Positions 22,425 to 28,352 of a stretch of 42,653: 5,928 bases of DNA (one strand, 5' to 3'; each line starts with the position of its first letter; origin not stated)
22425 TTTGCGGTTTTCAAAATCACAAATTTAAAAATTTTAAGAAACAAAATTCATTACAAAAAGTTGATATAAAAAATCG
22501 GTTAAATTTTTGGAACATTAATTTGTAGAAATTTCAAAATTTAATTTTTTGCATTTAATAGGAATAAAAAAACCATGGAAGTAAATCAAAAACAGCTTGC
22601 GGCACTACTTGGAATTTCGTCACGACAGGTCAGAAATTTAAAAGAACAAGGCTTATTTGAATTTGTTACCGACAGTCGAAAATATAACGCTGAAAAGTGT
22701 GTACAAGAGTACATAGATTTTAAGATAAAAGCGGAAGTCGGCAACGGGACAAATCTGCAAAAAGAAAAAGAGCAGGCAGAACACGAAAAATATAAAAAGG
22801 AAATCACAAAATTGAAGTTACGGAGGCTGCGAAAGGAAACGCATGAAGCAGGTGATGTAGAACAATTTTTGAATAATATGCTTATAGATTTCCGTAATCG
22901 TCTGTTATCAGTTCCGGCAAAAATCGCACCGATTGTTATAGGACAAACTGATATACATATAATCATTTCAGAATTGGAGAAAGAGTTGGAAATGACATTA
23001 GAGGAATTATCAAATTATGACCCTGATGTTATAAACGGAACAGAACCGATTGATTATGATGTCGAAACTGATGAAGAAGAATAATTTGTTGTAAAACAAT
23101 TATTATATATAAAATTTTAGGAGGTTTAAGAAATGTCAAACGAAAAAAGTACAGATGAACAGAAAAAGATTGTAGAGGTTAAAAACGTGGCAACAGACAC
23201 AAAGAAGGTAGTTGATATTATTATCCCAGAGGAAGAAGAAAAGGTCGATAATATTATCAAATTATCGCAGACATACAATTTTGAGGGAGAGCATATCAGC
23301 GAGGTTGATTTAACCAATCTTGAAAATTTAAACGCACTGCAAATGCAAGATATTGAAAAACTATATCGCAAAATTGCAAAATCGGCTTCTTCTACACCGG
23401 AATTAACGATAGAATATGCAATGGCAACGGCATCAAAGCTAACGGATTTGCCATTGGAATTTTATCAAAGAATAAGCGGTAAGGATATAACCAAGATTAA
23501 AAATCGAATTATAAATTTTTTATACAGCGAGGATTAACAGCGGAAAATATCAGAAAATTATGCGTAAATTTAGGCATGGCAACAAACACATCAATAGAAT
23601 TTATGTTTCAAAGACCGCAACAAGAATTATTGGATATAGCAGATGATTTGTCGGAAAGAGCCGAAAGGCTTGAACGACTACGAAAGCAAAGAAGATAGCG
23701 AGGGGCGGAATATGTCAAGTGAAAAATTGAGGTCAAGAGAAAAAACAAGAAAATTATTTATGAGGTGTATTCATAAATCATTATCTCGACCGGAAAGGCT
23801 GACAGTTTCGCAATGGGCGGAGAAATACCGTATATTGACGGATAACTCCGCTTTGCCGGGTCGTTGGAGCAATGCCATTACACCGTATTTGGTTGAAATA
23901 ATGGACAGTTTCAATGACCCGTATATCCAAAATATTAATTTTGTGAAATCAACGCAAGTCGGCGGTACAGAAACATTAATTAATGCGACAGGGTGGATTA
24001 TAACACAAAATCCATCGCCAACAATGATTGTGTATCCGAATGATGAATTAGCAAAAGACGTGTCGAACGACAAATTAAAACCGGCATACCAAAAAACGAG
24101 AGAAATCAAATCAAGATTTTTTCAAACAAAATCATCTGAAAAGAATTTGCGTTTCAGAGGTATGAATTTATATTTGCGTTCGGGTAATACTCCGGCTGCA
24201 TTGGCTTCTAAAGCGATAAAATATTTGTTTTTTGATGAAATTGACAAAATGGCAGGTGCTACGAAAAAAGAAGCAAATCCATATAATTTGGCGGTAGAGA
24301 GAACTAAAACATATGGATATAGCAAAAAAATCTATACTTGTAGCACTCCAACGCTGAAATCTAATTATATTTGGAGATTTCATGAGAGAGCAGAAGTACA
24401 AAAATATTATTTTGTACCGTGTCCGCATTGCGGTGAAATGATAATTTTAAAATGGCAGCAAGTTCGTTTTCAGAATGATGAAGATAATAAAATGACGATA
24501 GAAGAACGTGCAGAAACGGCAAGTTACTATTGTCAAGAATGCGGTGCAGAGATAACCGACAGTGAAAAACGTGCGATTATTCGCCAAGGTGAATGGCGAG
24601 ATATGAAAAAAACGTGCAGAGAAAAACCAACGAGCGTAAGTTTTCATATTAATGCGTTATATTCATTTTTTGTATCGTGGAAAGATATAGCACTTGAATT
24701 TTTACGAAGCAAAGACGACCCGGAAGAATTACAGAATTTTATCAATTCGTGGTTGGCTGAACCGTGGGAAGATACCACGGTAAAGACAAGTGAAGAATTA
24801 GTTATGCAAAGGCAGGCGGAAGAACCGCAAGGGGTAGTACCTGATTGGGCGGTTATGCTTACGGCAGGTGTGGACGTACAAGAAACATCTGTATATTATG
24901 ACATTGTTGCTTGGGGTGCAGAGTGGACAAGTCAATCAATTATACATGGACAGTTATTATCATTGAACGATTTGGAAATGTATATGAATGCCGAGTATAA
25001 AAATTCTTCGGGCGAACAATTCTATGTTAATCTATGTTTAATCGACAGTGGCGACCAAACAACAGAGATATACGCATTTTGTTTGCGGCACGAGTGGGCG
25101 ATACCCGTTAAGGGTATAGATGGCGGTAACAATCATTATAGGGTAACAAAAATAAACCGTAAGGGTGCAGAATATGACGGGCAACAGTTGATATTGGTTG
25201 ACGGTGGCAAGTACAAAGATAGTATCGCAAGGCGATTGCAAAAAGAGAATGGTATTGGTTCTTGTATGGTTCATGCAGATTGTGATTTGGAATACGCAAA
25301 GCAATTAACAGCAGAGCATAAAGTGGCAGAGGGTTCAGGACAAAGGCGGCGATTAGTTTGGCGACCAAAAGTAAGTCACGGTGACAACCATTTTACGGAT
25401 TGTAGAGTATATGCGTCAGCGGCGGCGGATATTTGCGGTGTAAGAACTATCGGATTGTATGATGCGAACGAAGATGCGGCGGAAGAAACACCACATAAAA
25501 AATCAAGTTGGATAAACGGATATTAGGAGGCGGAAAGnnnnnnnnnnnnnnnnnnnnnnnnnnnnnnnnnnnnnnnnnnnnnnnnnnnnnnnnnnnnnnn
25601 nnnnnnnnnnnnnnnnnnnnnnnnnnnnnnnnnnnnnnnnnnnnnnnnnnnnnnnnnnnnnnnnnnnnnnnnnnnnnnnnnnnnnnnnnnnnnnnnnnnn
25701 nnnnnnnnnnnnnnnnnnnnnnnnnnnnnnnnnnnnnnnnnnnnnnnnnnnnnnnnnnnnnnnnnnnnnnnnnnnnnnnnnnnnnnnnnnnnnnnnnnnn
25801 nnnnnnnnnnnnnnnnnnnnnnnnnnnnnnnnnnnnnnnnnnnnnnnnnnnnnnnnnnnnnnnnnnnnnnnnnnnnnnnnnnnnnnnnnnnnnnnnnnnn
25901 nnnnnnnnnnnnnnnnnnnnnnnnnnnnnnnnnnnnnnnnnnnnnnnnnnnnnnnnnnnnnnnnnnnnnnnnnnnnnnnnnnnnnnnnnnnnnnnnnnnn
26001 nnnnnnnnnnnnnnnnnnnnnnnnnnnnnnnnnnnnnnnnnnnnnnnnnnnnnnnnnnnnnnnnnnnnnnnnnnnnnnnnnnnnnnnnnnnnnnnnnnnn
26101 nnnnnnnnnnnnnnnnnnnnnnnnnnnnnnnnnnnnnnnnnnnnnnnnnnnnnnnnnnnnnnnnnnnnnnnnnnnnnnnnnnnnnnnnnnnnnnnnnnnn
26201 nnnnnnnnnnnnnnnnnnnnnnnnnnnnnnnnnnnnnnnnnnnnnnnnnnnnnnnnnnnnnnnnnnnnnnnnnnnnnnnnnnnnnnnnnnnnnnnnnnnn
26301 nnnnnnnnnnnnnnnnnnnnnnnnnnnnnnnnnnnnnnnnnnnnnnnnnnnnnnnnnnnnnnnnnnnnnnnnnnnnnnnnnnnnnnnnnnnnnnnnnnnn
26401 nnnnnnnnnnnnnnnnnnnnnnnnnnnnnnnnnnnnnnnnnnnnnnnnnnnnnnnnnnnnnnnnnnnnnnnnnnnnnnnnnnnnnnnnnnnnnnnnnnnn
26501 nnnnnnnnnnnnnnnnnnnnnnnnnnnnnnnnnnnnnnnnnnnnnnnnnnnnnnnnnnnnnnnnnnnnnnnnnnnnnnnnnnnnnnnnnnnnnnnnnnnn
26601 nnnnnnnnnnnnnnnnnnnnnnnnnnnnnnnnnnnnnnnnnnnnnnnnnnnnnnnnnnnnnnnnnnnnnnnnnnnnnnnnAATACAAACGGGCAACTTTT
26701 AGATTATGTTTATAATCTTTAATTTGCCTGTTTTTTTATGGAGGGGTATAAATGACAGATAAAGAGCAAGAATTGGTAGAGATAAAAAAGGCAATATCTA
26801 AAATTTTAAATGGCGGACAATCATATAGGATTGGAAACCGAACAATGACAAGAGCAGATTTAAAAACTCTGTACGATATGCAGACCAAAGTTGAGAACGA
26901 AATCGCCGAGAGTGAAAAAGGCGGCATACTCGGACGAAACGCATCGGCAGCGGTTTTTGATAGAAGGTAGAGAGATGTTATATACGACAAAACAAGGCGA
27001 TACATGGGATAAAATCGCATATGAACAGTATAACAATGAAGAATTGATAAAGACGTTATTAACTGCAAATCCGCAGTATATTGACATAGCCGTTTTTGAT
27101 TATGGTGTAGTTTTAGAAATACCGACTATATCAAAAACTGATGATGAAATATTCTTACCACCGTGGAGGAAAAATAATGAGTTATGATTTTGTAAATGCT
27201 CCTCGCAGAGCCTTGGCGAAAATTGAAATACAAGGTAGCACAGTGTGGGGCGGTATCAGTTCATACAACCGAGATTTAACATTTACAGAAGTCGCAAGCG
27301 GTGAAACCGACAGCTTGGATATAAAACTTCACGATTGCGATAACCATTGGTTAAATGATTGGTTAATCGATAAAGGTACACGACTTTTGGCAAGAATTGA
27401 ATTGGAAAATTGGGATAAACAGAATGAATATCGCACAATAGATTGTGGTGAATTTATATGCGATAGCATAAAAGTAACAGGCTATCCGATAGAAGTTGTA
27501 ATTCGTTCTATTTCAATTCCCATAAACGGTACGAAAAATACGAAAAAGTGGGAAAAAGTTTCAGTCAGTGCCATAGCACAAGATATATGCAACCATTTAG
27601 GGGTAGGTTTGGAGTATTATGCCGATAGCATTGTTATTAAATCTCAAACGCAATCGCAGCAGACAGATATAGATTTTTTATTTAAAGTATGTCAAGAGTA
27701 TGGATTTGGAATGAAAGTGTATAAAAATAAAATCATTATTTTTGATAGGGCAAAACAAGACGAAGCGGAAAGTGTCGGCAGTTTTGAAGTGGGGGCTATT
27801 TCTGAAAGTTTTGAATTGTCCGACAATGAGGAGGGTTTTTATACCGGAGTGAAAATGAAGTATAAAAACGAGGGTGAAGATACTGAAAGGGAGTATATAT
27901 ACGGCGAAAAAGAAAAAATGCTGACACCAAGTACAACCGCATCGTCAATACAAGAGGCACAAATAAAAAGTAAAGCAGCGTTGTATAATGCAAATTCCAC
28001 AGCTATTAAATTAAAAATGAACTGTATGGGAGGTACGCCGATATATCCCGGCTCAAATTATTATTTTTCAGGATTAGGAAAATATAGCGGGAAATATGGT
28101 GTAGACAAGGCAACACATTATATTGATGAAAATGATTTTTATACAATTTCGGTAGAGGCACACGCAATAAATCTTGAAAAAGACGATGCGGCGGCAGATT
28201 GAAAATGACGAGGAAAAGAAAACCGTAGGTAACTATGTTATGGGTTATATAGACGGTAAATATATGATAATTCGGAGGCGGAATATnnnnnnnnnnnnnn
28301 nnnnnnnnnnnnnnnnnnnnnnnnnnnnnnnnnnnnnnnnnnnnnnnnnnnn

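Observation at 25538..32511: Inner-baseplate genes interleaved with terminase, portal and head genes instead of lying after the tape measure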

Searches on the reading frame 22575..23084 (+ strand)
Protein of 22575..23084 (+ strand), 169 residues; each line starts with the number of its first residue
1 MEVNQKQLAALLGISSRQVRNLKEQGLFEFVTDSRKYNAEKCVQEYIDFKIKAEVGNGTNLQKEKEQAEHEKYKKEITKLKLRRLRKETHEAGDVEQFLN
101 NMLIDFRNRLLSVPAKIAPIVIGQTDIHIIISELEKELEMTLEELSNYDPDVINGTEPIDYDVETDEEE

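Call 79: search_protein_families(library=phrogs, max_evalue=0.001, proteins=[window:22575-23084:+])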
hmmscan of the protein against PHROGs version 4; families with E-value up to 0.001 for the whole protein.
window:22575-23084:+ (169 aa): 1 family
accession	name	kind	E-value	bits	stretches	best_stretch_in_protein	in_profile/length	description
phrog_57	-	head and packaging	5.2e-34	118.8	1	1-153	11-177/199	terminase small subunit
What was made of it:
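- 22575..23084 (+): Terminase small subunit (TerS). First gene of the late structural operon. A strong hairpin with a T-run lies upstream at 22172-22201. phrog_57 5.2e-34 (call 79).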

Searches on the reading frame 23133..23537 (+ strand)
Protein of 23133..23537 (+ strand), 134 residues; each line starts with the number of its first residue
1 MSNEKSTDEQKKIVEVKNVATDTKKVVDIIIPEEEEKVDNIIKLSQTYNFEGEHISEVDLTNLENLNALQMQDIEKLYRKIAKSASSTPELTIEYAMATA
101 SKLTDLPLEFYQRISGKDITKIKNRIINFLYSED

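Call 79: search_protein_families(library=phrogs, max_evalue=0.001, proteins=[window:23133-23537:+])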
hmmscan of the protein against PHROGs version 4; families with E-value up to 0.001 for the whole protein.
window:23133-23537:+ (134 aa): 1 family
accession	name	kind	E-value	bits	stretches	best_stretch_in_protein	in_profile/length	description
phrog_3140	-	tail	6.1e-19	69.5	1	20-133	109-220/274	tail assembly chaperone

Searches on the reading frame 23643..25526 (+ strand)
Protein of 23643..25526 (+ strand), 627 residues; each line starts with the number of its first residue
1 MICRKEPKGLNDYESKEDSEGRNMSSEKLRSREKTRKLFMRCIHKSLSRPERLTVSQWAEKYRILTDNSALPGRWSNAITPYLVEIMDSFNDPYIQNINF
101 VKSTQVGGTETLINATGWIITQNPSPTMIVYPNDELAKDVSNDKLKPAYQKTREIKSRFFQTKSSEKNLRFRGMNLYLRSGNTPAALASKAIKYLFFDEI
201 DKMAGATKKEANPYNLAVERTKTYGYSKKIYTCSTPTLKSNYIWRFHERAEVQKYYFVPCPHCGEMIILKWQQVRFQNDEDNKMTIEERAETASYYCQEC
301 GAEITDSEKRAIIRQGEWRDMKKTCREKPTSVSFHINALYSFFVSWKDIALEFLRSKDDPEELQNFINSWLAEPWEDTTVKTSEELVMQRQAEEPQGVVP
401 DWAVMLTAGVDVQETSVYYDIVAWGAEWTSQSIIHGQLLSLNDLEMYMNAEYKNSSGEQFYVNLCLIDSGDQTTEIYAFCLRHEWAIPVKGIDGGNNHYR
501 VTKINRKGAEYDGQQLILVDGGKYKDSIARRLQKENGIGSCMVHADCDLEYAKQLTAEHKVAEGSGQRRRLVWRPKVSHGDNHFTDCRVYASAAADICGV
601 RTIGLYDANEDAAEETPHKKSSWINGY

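Call 4: search_protein_families(library=pfam, max_evalue=0.01, proteins=[window:23643-25526:+])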
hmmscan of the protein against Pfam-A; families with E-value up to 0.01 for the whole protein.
window:23643-25526:+ (627 aa): 5 families
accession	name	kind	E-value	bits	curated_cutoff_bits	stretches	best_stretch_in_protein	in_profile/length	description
PF20454.4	GpA_nuclease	-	3.5e-68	230.4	22.5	1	332-602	2-291/294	Terminase large subunit gpA, endonuclease domain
PF05876.18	GpA_ATPase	-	1.6e-67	228.2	25.6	1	69-318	1-247/247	Phage terminase large subunit gpA, ATPase domain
PF07754.17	HVO_2753_ZBP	-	0.00044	20.4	33.2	0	254-275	13-34/46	Small zinc finger protein HVO_2753-like, Zn-binding pocket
PF03237.21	Terminase_6N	-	0.0037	17.4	22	1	99-318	1-200/215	Terminase large subunit, T4likevirus-type, N-terminal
PF13240.11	Zn_Ribbon_1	-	0.0096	16.1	25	0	296-309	1-14/23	zinc-ribbon domain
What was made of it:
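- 23712..25526 (+): Terminase large subunit, lambda gpA type. The likely true start is ATG 23712, after the chaperone -1 extension. The longest ORF starts at 23643. Pfam GpA_ATPase 1.6e-67 and GpA_nuclease 3.5e-68 (call 4).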

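Call 5: search_protein_families(library=phrogs, max_evalue=0.001, proteins=[window:23643-25526:+])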
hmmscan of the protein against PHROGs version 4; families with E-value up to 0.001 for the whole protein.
window:23643-25526:+ (627 aa): 10 families
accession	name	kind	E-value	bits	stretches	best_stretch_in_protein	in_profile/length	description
phrog_15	-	head and packaging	2.6e-185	620.1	1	19-617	321-940/1330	terminase large subunit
phrog_675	-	head and packaging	1.7e-36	126.7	1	39-482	8-437/576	terminase large subunit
phrog_21311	-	head and packaging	1.2e-22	81.8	1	133-334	3-205/218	terminase large subunit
phrog_3925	-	head and packaging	1.4e-20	74.5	1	44-153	31-139/150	terminase large subunit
phrog_16406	-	unknown function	4.3e-18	66.3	1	256-425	20-197/601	-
phrog_15657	-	unknown function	6.6e-18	66.1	1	325-483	21-187/230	-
phrog_4145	-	head and packaging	2.3e-13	51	1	35-223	10-203/209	terminase large subunit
phrog_3028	-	unknown function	5.6e-11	43.7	1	447-597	4-160/203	-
phrog_23163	-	unknown function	1.3e-06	29.2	1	46-155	17-127/130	-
phrog_12876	-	head and packaging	2.6e-05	25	1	139-278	8-138/235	terminase large subunit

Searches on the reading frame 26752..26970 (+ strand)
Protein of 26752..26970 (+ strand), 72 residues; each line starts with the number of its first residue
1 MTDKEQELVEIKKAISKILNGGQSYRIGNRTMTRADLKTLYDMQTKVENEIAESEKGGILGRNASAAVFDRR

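Call 4: search_protein_families(library=pfam, max_evalue=0.01, proteins=[window:26752-26970:+])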
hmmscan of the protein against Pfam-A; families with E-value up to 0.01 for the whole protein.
window:26752-26970:+ (72 aa): 1 family
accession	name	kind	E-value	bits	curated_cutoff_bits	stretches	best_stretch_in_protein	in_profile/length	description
PF19645.4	DUF6148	-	0.00061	20.2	27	1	18-55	22-59/74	Family of unknown function (DUF6148)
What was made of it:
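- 26752..26970 (+): Small head-tail adaptor in the lambda gpW position (resident head gene). Pfam gave only a sub-threshold DUF6148 match (call 4).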

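Call 5: search_protein_families(library=phrogs, max_evalue=0.001, proteins=[window:26752-26970:+])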
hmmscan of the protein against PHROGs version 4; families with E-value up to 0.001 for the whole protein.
window:26752-26970:+ (72 aa): 3 families
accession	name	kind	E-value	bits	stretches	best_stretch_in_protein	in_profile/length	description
phrog_118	-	connector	1.3e-14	54.9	1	1-66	5-70/76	head-tail adaptor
phrog_5774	-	connector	3.5e-08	34.2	1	2-56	103-158/177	head-tail joining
phrog_20307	-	unknown function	7.5e-05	24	1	1-58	1-59/70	-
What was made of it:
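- Checked: Lambda-W-position head-tail adaptor, 26752-26970: phrog_118 1.3e-14 (call 5).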

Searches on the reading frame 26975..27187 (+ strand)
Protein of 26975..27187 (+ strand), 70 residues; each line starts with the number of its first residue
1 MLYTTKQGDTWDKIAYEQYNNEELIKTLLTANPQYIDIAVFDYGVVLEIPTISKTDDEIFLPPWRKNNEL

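Call 4: search_protein_families(library=pfam, max_evalue=0.01, proteins=[window:26975-27187:+])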
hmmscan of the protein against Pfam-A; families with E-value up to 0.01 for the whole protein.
window:26975-27187:+ (70 aa): 1 family
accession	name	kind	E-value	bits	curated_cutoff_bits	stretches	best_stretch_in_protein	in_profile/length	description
PF05489.18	Phage_tail_X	-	1.5e-08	34.5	22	1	4-55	4-57/60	Phage Tail Protein X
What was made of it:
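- Checked: X, 26975-27187: Pfam Phage_tail_X 1.5e-08 (call 4).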

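Call 5: search_protein_families(library=phrogs, max_evalue=0.001, proteins=[window:26975-27187:+])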
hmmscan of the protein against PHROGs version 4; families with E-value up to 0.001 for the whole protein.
window:26975-27187:+ (70 aa): 3 families
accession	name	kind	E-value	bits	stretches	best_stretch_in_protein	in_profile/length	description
phrog_46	-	tail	1.2e-17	65.1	1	1-69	8-78/130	baseplate hub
phrog_380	-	lysis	3.6e-05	23.9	1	3-55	186-240/309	endolysin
phrog_7145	-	tail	6e-05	24.1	1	4-54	44-96/108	baseplate wedge subunit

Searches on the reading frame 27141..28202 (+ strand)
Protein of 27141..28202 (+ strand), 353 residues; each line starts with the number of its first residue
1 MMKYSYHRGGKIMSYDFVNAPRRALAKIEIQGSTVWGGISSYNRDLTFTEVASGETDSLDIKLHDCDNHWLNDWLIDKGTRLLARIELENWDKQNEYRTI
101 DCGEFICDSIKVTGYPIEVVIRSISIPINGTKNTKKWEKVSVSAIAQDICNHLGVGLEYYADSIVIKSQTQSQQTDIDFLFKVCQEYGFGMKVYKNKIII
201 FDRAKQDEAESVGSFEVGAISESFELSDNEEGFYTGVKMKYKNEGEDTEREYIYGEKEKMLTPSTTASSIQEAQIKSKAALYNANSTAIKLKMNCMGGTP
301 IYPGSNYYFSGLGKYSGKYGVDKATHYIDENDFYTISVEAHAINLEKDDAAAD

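Call 4: search_protein_families(library=pfam, max_evalue=0.01, proteins=[window:27141-28202:+])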
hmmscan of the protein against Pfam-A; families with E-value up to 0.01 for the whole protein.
window:27141-28202:+ (353 aa): 0 families

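Call 5: search_protein_families(library=phrogs, max_evalue=0.001, proteins=[window:27141-28202:+])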
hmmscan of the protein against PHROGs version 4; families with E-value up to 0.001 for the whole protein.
window:27141-28202:+ (353 aa): 4 families
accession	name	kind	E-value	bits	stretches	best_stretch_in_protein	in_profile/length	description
phrog_52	-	tail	8.8e-56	191.1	1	19-351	189-522/677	tail protein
phrog_4456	-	unknown function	2.6e-12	47.6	1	23-136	18-122/126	-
phrog_20686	-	unknown function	1e-11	46.2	1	256-345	17-106/135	-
phrog_7930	-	other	6.7e-05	22.1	1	123-230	467-573/896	lipoprotein precursor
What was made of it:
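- Checked: D, 27177-28202: phrog_52 8.8e-56 (call 5).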

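Call 13: find_encoding_contigs(protein=window:27141-28202:+, flank=10000, max_places=10)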
Protein window:27141-28202:+ (353 aa): no gene with exactly this product is on record in the collection.
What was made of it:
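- Tried and rejected: An exact-protein look-up of the 353-aa D ORF found nothing (call 13).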

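Call 63: search_solved_structures(query=window:27177-28202:+, max_evalue=1)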
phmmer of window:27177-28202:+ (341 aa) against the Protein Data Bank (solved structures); distinct sequences matched with E-value up to 1: 3.
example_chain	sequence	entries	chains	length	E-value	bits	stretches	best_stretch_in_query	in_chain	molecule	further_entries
8kea_A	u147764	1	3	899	0.1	15.2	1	119-186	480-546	hub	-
6vud_A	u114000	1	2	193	0.66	12.6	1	108-196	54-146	Ribosome-recycling factor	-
9h0m_E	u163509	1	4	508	0.84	12.2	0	4-39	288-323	PIT54 protein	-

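Call 69: search_solved_structures(query=A3, max_evalue=0.1)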
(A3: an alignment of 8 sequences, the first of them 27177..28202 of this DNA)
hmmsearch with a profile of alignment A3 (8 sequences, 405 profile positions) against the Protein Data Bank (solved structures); distinct sequences matched with E-value up to 0.1: 5.
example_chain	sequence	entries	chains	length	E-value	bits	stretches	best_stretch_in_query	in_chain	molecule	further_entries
6u5h_C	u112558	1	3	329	8.9e-10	41.1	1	12-324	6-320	Probable bacteriophage protein Pyocin R2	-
8kea_A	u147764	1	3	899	0.00022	23.4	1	116-196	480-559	hub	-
6xu6_CZ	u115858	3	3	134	0.0087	18.1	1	4-85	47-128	60S ribosomal protein L27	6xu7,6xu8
4v6w_CZ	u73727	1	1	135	0.0088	18.1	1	4-85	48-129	60S ribosomal protein L27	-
2ker_A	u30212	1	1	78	0.019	17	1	22-64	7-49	Alpha-amylase inhibitor Z-2685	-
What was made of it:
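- Checked: A profile of D homologues matches pyocin R2 chain 6u5h_C over its full length at 8.9e-10 (call 69).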

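Call 72: search_protein_families(library=pfam, alignment_id=A3, max_evalue=0.01)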
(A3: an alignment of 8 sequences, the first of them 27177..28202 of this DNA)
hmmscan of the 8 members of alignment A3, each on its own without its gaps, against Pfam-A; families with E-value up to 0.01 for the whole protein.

A. member 1, window:27177-28202:+ (341 aa): 0 families

B. families by the number of members that match (of 8 scanned): 1 family
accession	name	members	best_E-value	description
PF24032.1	YQBQ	1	7e-06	YQBQ-like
